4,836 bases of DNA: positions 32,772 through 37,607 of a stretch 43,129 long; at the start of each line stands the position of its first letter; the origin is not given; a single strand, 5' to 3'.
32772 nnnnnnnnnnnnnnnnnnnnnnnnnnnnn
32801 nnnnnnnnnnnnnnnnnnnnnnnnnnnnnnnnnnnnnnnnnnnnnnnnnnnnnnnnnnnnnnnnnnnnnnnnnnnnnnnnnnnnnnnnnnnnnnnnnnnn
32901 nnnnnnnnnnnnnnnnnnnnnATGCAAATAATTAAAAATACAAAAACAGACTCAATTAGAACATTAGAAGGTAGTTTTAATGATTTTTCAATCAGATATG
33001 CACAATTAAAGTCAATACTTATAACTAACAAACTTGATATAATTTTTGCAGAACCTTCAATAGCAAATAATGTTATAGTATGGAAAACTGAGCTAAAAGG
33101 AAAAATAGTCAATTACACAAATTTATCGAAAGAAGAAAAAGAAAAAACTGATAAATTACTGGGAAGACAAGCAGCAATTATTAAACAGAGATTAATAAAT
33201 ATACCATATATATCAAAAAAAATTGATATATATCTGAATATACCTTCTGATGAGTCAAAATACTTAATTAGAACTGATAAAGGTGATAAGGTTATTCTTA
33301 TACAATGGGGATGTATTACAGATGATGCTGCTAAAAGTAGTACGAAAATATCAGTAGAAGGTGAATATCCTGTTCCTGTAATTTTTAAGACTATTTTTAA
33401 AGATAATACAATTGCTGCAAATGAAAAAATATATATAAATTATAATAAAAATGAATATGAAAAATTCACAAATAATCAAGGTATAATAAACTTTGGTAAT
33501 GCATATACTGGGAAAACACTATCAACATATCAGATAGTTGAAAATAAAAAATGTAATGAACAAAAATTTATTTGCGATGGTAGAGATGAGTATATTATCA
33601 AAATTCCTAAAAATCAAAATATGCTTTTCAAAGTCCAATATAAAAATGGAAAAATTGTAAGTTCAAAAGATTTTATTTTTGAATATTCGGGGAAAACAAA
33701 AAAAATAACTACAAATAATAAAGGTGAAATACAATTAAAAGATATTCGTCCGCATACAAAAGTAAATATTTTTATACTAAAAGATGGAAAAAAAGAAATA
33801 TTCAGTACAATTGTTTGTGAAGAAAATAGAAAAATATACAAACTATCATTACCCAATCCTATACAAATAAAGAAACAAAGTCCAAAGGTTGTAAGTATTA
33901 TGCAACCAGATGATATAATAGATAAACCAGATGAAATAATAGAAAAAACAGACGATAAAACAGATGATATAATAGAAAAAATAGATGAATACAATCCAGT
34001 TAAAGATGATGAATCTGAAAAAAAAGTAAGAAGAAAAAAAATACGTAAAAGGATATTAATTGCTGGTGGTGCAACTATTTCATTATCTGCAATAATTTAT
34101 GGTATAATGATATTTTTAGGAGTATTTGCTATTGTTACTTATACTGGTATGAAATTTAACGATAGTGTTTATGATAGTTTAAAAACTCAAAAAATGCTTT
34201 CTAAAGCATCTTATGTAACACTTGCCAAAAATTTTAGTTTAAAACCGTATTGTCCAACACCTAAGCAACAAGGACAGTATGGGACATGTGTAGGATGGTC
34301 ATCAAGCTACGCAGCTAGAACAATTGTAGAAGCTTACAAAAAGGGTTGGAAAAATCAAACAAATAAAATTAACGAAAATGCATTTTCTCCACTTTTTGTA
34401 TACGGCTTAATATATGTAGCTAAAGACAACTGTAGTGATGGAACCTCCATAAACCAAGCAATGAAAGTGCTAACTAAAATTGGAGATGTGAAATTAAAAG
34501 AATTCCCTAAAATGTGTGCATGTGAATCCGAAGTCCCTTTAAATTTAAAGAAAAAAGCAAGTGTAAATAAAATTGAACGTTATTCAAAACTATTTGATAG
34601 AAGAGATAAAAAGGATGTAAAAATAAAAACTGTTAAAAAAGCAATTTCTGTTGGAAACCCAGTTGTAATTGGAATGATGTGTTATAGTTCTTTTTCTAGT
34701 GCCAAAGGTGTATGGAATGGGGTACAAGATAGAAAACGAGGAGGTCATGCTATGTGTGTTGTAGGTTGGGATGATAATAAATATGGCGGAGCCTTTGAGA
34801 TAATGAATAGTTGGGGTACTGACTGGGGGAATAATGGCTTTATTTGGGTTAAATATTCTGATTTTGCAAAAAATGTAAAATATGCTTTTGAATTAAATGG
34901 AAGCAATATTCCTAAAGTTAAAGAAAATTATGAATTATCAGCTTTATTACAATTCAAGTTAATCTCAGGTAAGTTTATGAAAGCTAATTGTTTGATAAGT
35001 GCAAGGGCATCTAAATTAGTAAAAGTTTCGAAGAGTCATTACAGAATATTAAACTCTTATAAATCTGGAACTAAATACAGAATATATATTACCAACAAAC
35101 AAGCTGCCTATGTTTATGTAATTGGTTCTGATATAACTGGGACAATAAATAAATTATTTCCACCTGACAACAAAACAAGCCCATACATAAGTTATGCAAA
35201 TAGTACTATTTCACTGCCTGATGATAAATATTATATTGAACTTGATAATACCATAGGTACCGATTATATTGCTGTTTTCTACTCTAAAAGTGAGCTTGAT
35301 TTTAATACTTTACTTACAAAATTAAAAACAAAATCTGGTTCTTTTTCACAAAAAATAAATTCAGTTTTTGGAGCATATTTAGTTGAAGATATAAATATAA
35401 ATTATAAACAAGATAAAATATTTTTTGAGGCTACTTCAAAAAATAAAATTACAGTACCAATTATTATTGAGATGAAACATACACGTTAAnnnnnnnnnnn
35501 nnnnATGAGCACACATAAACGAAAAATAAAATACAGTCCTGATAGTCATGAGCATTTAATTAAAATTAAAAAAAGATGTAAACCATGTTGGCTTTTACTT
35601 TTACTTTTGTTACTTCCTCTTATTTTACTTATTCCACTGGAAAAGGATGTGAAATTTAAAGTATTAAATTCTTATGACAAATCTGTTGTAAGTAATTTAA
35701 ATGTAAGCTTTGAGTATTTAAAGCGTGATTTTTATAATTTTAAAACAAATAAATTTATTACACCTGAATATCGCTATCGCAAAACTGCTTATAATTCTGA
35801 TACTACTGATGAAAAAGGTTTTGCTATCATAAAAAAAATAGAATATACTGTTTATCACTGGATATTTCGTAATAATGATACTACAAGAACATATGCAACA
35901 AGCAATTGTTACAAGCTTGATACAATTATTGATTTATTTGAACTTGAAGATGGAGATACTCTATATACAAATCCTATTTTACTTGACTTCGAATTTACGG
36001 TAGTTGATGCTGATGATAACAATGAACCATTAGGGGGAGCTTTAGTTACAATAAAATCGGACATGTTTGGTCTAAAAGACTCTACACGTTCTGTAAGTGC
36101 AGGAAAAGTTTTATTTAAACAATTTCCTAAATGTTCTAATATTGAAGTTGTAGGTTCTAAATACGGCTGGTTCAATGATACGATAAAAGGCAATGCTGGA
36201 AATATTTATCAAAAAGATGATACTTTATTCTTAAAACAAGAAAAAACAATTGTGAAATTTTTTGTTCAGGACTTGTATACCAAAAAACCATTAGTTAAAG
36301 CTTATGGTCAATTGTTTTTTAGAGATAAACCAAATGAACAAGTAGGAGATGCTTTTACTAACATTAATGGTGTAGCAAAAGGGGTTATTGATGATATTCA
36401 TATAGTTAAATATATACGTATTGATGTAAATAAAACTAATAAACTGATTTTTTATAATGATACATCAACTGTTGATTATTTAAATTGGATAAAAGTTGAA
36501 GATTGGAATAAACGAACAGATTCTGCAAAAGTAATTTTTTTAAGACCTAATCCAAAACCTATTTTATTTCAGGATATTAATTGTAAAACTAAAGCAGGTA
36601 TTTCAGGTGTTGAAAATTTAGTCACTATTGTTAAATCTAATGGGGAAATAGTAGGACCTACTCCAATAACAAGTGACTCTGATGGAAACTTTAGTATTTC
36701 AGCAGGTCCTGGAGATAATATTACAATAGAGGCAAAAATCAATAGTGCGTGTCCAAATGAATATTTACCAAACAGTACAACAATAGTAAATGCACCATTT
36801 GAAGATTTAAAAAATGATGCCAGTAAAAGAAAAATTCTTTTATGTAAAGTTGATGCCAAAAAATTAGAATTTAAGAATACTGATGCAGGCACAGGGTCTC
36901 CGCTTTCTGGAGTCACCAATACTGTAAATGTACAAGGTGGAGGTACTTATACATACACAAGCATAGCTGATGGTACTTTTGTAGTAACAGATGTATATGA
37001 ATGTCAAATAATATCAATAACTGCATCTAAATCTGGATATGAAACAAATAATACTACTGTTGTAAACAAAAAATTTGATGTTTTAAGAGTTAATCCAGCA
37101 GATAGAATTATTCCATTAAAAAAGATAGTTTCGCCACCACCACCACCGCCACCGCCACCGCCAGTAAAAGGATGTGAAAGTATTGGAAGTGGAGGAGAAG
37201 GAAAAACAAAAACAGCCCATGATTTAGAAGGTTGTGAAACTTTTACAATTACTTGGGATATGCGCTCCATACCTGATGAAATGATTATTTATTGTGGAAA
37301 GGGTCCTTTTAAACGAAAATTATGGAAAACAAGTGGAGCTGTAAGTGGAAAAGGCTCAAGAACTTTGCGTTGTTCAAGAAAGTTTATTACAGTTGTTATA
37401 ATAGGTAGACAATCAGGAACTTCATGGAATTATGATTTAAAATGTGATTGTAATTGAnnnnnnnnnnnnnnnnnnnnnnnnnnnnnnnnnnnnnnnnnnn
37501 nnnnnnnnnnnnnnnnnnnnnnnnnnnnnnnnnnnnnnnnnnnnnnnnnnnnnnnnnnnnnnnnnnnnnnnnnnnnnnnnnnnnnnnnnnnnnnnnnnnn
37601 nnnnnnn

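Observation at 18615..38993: Seven paralogs share a novel ~150-aa cytoplasmic N-terminal module fused to different outputs (effector-adaptor-like architecture)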

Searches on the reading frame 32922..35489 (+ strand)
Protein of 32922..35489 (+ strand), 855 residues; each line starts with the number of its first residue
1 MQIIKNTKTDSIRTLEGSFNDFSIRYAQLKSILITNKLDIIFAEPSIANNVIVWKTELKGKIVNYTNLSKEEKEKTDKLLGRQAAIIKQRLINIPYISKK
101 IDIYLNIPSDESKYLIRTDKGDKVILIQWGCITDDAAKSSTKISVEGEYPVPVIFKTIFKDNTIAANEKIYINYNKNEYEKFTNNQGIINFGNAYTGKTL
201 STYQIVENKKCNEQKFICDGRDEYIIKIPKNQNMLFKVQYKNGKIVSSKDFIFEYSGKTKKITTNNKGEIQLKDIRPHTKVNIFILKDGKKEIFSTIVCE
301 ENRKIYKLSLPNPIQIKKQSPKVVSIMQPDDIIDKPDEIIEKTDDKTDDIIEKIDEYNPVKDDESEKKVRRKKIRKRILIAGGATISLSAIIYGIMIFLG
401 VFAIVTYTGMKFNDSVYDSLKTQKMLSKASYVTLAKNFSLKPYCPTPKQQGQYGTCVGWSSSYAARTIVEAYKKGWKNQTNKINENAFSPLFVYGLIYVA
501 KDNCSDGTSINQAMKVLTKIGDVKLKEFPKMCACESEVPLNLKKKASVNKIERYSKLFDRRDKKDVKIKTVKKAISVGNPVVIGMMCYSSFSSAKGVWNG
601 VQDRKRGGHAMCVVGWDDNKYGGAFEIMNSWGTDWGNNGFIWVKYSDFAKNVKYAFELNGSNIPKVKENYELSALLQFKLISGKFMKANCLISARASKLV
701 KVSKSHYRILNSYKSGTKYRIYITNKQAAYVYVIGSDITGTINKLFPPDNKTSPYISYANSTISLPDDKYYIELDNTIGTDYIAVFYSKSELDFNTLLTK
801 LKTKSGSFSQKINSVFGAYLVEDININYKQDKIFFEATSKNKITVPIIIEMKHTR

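Call 6: search_protein_families(library=pfam, proteins=[window:32922-35489:+], max_evalue=0.1)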
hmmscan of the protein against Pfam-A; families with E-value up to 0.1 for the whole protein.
window:32922-35489:+ (855 aa): 3 families
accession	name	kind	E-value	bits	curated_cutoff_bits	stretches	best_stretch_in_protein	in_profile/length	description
PF00112.29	Peptidase_C1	-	4.1e-11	43.8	20.7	1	502-645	64-204/220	Papain family cysteine protease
PF14326.11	DUF4384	-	5.4e-11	42.9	27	1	712-790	1-80/81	Domain of unknown function (DUF4384)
PF13529.12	Peptidase_C39_2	-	0.00075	20.5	24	1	551-620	74-134/143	Peptidase_C39 like family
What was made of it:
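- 32922..35489 (+): SrfA-N paralog 6 (855 aa). N-module aa 1-144 (nt 32922-33353), beta-sandwich repeats, TM aa 386-404 preceded by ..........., papain-like C1 peptidase, DUF4384. PF00112 4e-11 and PF14326 5e-11 (call 6).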

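Call 7: search_protein_families(library=ncbifam, proteins=[window:32922-35489:+], max_evalue=0.1)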
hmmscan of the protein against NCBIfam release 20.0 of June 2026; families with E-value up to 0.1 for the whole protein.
window:32922-35489:+ (855 aa): 1 family
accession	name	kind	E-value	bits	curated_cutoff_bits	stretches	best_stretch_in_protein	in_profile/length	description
NF005963.0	PRK08051.1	equivalog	0.036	13.4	230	0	347-432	74-162/233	NAD(P)H-flavin reductase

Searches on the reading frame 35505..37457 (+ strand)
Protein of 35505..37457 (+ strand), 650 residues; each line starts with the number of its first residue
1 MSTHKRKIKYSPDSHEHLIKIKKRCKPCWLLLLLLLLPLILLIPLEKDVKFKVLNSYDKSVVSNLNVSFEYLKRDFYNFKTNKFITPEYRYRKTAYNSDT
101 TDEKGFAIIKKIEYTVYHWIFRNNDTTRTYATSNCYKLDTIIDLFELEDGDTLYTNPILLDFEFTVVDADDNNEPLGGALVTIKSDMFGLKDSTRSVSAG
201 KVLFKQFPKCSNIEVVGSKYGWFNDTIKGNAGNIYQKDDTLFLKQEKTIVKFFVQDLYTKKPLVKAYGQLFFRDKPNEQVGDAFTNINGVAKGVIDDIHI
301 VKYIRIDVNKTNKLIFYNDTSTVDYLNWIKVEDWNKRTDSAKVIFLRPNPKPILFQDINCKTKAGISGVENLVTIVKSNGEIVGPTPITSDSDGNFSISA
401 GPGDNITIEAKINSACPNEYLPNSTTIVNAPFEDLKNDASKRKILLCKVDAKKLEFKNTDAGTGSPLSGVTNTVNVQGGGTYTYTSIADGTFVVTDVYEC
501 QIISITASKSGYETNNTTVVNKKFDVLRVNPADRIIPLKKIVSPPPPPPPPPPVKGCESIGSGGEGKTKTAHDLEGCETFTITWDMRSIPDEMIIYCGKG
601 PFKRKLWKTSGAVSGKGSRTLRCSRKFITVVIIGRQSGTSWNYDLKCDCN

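Call 9: search_protein_families(library=pfam, proteins=[window:35505-37457:+], max_evalue=0.01)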
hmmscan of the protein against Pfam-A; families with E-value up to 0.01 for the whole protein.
window:35505-37457:+ (650 aa): 3 families
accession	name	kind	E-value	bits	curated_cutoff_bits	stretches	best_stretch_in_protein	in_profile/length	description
PF13620.12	CarboxypepD_reg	-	2.5e-09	37.8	32.3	1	459-525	7-73/82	Carboxypeptidase regulatory-like domain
PF13715.12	CarbopepD_reg_2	-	4.3e-05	23.9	32.2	0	459-527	6-70/88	CarboxypepD_reg-like domain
PF17802.7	SpaA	-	0.0011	19.5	23.1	0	453-517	2-70/91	Prealbumin-like fold domain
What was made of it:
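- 35505..37457 (+): Membrane partner protein: tail, TM aa 27-45, CarboxypepD_reg beta-sandwiches, Cys-rich C-terminus. PF13620 2.5e-9 (call 9).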

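Call 94: search_protein_families(library=ncbifam, proteins=[window:35505-37457:+], max_evalue=0.01)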
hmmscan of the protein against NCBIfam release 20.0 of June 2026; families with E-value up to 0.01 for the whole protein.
window:35505-37457:+ (650 aa): 0 families
